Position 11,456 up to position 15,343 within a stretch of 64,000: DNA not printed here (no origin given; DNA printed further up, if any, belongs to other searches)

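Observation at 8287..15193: Two-gene PLD-SNF2 helicase + MmeI-family type IIG-like methyltransferase module (minimal DISARM-like / split type ISP-like system)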

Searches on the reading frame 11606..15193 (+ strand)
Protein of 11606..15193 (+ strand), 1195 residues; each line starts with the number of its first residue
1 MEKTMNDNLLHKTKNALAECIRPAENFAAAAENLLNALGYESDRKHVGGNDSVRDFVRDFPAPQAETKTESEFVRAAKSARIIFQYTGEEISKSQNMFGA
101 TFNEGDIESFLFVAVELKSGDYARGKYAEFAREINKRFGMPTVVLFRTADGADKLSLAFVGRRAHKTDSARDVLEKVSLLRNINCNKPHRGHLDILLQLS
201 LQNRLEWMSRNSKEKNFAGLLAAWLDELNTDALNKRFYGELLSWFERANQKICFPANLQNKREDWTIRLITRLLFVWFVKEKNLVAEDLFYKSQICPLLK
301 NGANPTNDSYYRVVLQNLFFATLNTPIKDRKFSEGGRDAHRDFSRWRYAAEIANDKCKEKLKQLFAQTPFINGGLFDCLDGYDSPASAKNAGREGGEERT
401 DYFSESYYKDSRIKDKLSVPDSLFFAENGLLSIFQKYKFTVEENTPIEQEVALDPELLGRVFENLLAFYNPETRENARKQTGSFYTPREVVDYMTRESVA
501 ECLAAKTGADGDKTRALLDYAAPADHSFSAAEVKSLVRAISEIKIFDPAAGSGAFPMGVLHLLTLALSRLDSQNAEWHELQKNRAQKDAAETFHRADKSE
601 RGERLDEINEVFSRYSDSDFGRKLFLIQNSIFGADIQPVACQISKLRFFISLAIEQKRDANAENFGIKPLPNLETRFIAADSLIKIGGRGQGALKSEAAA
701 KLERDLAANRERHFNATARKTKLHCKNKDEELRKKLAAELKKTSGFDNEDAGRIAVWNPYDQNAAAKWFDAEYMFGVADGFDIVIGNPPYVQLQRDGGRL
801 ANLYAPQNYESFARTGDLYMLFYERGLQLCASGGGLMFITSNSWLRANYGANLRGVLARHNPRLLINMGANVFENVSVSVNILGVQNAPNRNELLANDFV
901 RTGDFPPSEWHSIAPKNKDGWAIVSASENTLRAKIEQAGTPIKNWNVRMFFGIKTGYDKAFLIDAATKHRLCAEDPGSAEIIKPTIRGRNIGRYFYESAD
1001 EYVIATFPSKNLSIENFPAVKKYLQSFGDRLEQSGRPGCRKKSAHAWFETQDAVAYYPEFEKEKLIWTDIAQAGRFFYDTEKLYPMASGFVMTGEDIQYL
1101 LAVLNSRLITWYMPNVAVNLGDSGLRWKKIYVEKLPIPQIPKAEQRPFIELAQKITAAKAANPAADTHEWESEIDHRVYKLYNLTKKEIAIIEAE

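Call 3: search_protein_families(library=pfam, proteins=[window:11606-15193:+], max_evalue=0.01)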
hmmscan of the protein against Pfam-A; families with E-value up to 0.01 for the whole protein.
window:11606-15193:+ (1195 aa): 4 families
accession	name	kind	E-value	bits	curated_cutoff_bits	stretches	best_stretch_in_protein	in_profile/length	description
PF07669.17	Eco57I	-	2.6e-32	112.7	25.3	1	629-873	1-171/171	Eco57I restriction-modification methylase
PF12950.13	TaqI_C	-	7.6e-13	49.2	26.5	1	984-1137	2-118/118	TaqI-like C-terminal specificity domain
PF02384.22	N6_Mtase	-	1.8e-06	27.9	20.4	0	455-495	3-39/311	N-6 DNA Methylase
PF20473.4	MmeI_Mtase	-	0.0026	17.4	27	0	530-555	8-33/259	MmeI, DNA-methyltransferase domain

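Call 4: search_protein_families(library=padloc, proteins=[window:11606-15193:+], max_evalue=0.01)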
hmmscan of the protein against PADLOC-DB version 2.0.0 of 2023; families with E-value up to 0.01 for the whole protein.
window:11606-15193:+ (1195 aa): 49 families (the best 25 are shown)
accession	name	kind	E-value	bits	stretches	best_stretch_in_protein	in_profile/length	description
PDLC03596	REase_MTase_IIG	-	8.3e-137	455.9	2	623-1194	584-1144/1148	Type IIG restriction enzyme-methyltransferase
PDLC03601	REase_MTase_IIG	-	2.6e-120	401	5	919-1157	832-1072/1110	Type IIG restriction enzyme-methyltransferase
PDLC03612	REase_MTase_IIG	-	4.4e-91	304.7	2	778-1194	804-1245/1247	Type IIG restriction enzyme-methyltransferase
PDLC03609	REase_MTase_IIG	-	3.3e-40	135.7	1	772-1141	548-932/1066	Type IIG restriction enzyme-methyltransferase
PDLC03313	MTase_II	-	5.3e-32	109.1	2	765-859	127-222/563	Type II methyltransferase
PDLC03604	REase_MTase_IIG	-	6.5e-27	92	2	778-1149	532-947/1011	Type IIG restriction enzyme-methyltransferase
PDLC03226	MTase_II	-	1.3e-22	78.2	2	917-1184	302-574/579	Type II methyltransferase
PDLC03335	MTase_II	-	8.2e-22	75.6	1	772-1145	187-579/607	Type II methyltransferase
PDLC03628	REase_MTase_IIG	-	1.6e-19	67.6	2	535-689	487-633/1100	Type IIG restriction enzyme-methyltransferase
PDLC03629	REase_MTase_IIG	-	4.6e-19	65.7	2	776-1005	564-823/1182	Type IIG restriction enzyme-methyltransferase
PDLC02529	PglX|PglXI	-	3.8e-16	56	2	629-853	271-433/1189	PglX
PDLC02643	DrmMI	-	9.6e-16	54.8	3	475-646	549-690/1347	DrmMI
PDLC03348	MTase_II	-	1.9e-15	54.5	2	1062-1189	582-705/727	Type II methyltransferase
PDLC03250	MTase_II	-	2.6e-14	50.9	1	779-1125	339-694/775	Type II methyltransferase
PDLC02521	PglX|PglXI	-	3.6e-14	49.7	1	777-880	478-579/1174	PglX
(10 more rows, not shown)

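Call 9: search_protein_families(library=ncbifam, proteins=[window:11606-15193:+], max_evalue=0.001)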
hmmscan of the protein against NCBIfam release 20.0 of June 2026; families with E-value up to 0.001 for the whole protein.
window:11606-15193:+ (1195 aa): 4 families
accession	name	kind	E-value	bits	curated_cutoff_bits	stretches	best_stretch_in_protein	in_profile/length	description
NF033452.1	BREX_1_MTaseX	exception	3.9e-20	71.4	500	1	484-883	253-610/1210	BREX-1 system adenine-specific DNA-methyltransferase PglX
NF033455.1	BREX_6_MTaseX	exception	7.5e-12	43.6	900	1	682-883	464-653/1319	BREX-6 system adenine-specific DNA-methyltransferase PglX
NF033451.1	BREX_2_MTaseX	equivalog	4e-11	41.4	400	0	779-853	357-434/1185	BREX-2 system adenine-specific DNA-methyltransferase PglX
TIGR02987.1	met_A_Alw26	exception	3.4e-06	26.1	353.5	0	767-803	112-135/523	Alw26I/Eco31I/Esp3I family type II restriction adenine-specific DNA-methyltransferase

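Call 11: find_homologous_proteins(query=window:11606-15193:+)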
Query window:11606-15193:+ (1195 aa): 7999 proteins with E <= 0.001 among 8000 candidates; the best 120 are listed.
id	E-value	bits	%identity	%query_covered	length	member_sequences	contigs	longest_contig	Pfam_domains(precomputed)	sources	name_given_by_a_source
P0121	0.0e+0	2609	96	100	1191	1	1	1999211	PF02384.23,PF07669.18,PF12950.14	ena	-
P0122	0.0e+0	2564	94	100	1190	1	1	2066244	PF02384.23,PF07669.18,PF12950.14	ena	-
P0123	0.0e+0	2524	93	100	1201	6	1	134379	PF02384.23,PF07669.18,PF12950.14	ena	-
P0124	0.0e+0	2406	89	100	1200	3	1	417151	PF02384.23,PF07669.18,PF12950.14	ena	-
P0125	0.0e+0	2277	84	100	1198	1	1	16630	PF02384.23,PF07669.18,PF12950.14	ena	-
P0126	0.0e+0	1964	98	74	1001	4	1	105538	PF02384.23,PF07669.18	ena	-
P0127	0.0e+0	1950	91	78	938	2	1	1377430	PF02384.23,PF07669.18,PF12950.14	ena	-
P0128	0.0e+0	1901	93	71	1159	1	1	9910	PF02384.23,PF07669.18,PF12950.14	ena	-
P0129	0.0e+0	1878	74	100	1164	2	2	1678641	PF02384.23,PF07669.18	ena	-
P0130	0.0e+0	1859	74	100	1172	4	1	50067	PF02384.23,PF07669.18,PF12950.14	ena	-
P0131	0.0e+0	1517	60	99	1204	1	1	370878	PF02384.23,PF07669.18,PF12950.14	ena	-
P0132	0.0e+0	1492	59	99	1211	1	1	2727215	PF02384.23,PF07669.18,PF12950.14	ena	-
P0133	0.0e+0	1483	58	99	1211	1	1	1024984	PF02384.23,PF07669.18,PF12950.14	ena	-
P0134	0.0e+0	1409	56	99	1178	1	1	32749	PF02384.23,PF07669.18,PF12950.14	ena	-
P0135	0.0e+0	1373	54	99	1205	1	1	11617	PF02384.23,PF07669.18,PF12950.14,PF20473.5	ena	-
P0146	0.0e+0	1281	52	99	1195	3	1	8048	PF02384.23,PF07669.18,PF12950.14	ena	-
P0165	0.0e+0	1251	52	99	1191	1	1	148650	PF02384.23,PF07669.18,PF12950.14,PF20473.5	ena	-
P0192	0.0e+0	1230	51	100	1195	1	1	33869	PF02384.23,PF07669.18,PF12950.14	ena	-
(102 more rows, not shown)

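Call 30: search_solved_structures(query=A2, max_evalue=0.01)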
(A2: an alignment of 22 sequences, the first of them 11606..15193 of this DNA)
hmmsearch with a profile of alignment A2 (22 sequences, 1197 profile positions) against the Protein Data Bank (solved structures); distinct sequences matched with E-value up to 0.01: 10.
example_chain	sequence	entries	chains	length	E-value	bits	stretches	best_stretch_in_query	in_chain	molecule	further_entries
7lni_A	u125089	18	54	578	1.3e-33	119.3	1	770-1176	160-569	Site-specific DNA-methyltransferase (adenine-specific)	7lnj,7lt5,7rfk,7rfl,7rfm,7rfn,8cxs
8cxz_A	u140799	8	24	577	1.3e-33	119.3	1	770-1176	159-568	Site-specific DNA-methyltransferase (adenine-specific)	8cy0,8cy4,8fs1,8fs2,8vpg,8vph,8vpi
7qw5_A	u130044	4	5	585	5.1e-27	97.5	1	770-1185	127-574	Modification methylase BseCI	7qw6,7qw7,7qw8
2ibs_A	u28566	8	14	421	9.9e-10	40.2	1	768-898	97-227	Modification methylase TaqI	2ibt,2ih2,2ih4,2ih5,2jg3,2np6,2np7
1aqi_A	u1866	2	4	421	9.9e-10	40.2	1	768-898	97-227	ADENINE-N6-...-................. TAQI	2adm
1aqj_A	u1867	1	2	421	9.9e-10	40.2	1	768-898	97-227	ADENINE-N6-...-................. TAQI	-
1g38_A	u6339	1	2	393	1.3e-09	39.8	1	768-899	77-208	MODIFICATION METHYLASE TAQI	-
3lkd_A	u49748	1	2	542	0.00036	21.8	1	755-899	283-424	Type I restriction-modification system methyltransferase subunit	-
7vru_A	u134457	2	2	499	0.0016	19.6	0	768-892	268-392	Site-specific DNA-methyltransferase (adenine-specific)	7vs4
7bst_D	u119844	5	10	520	0.0021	19.3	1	767-952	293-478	Type I restriction enzyme EcoR124II M protein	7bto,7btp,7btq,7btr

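Call 67: list_cluster_members(proteins=[P0001, window:11606-15193:+, window:11618-15193:+])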
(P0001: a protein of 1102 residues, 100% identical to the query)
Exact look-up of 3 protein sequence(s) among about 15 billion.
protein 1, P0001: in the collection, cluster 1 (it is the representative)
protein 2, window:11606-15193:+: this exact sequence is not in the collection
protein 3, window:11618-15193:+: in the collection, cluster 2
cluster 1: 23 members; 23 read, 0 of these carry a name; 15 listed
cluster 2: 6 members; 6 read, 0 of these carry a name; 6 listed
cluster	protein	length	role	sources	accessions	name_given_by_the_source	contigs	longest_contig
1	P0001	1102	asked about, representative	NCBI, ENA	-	-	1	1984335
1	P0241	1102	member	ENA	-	-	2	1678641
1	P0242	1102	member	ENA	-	-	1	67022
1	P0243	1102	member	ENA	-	-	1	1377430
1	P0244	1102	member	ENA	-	-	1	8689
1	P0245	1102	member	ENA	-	-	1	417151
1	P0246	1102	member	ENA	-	-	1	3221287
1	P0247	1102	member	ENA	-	-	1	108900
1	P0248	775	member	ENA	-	-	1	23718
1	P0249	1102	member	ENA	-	-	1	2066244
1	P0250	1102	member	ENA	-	-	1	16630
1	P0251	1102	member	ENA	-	-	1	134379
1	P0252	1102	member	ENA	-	-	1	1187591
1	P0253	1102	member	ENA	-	-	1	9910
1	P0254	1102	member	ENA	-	-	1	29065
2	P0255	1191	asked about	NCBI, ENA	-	-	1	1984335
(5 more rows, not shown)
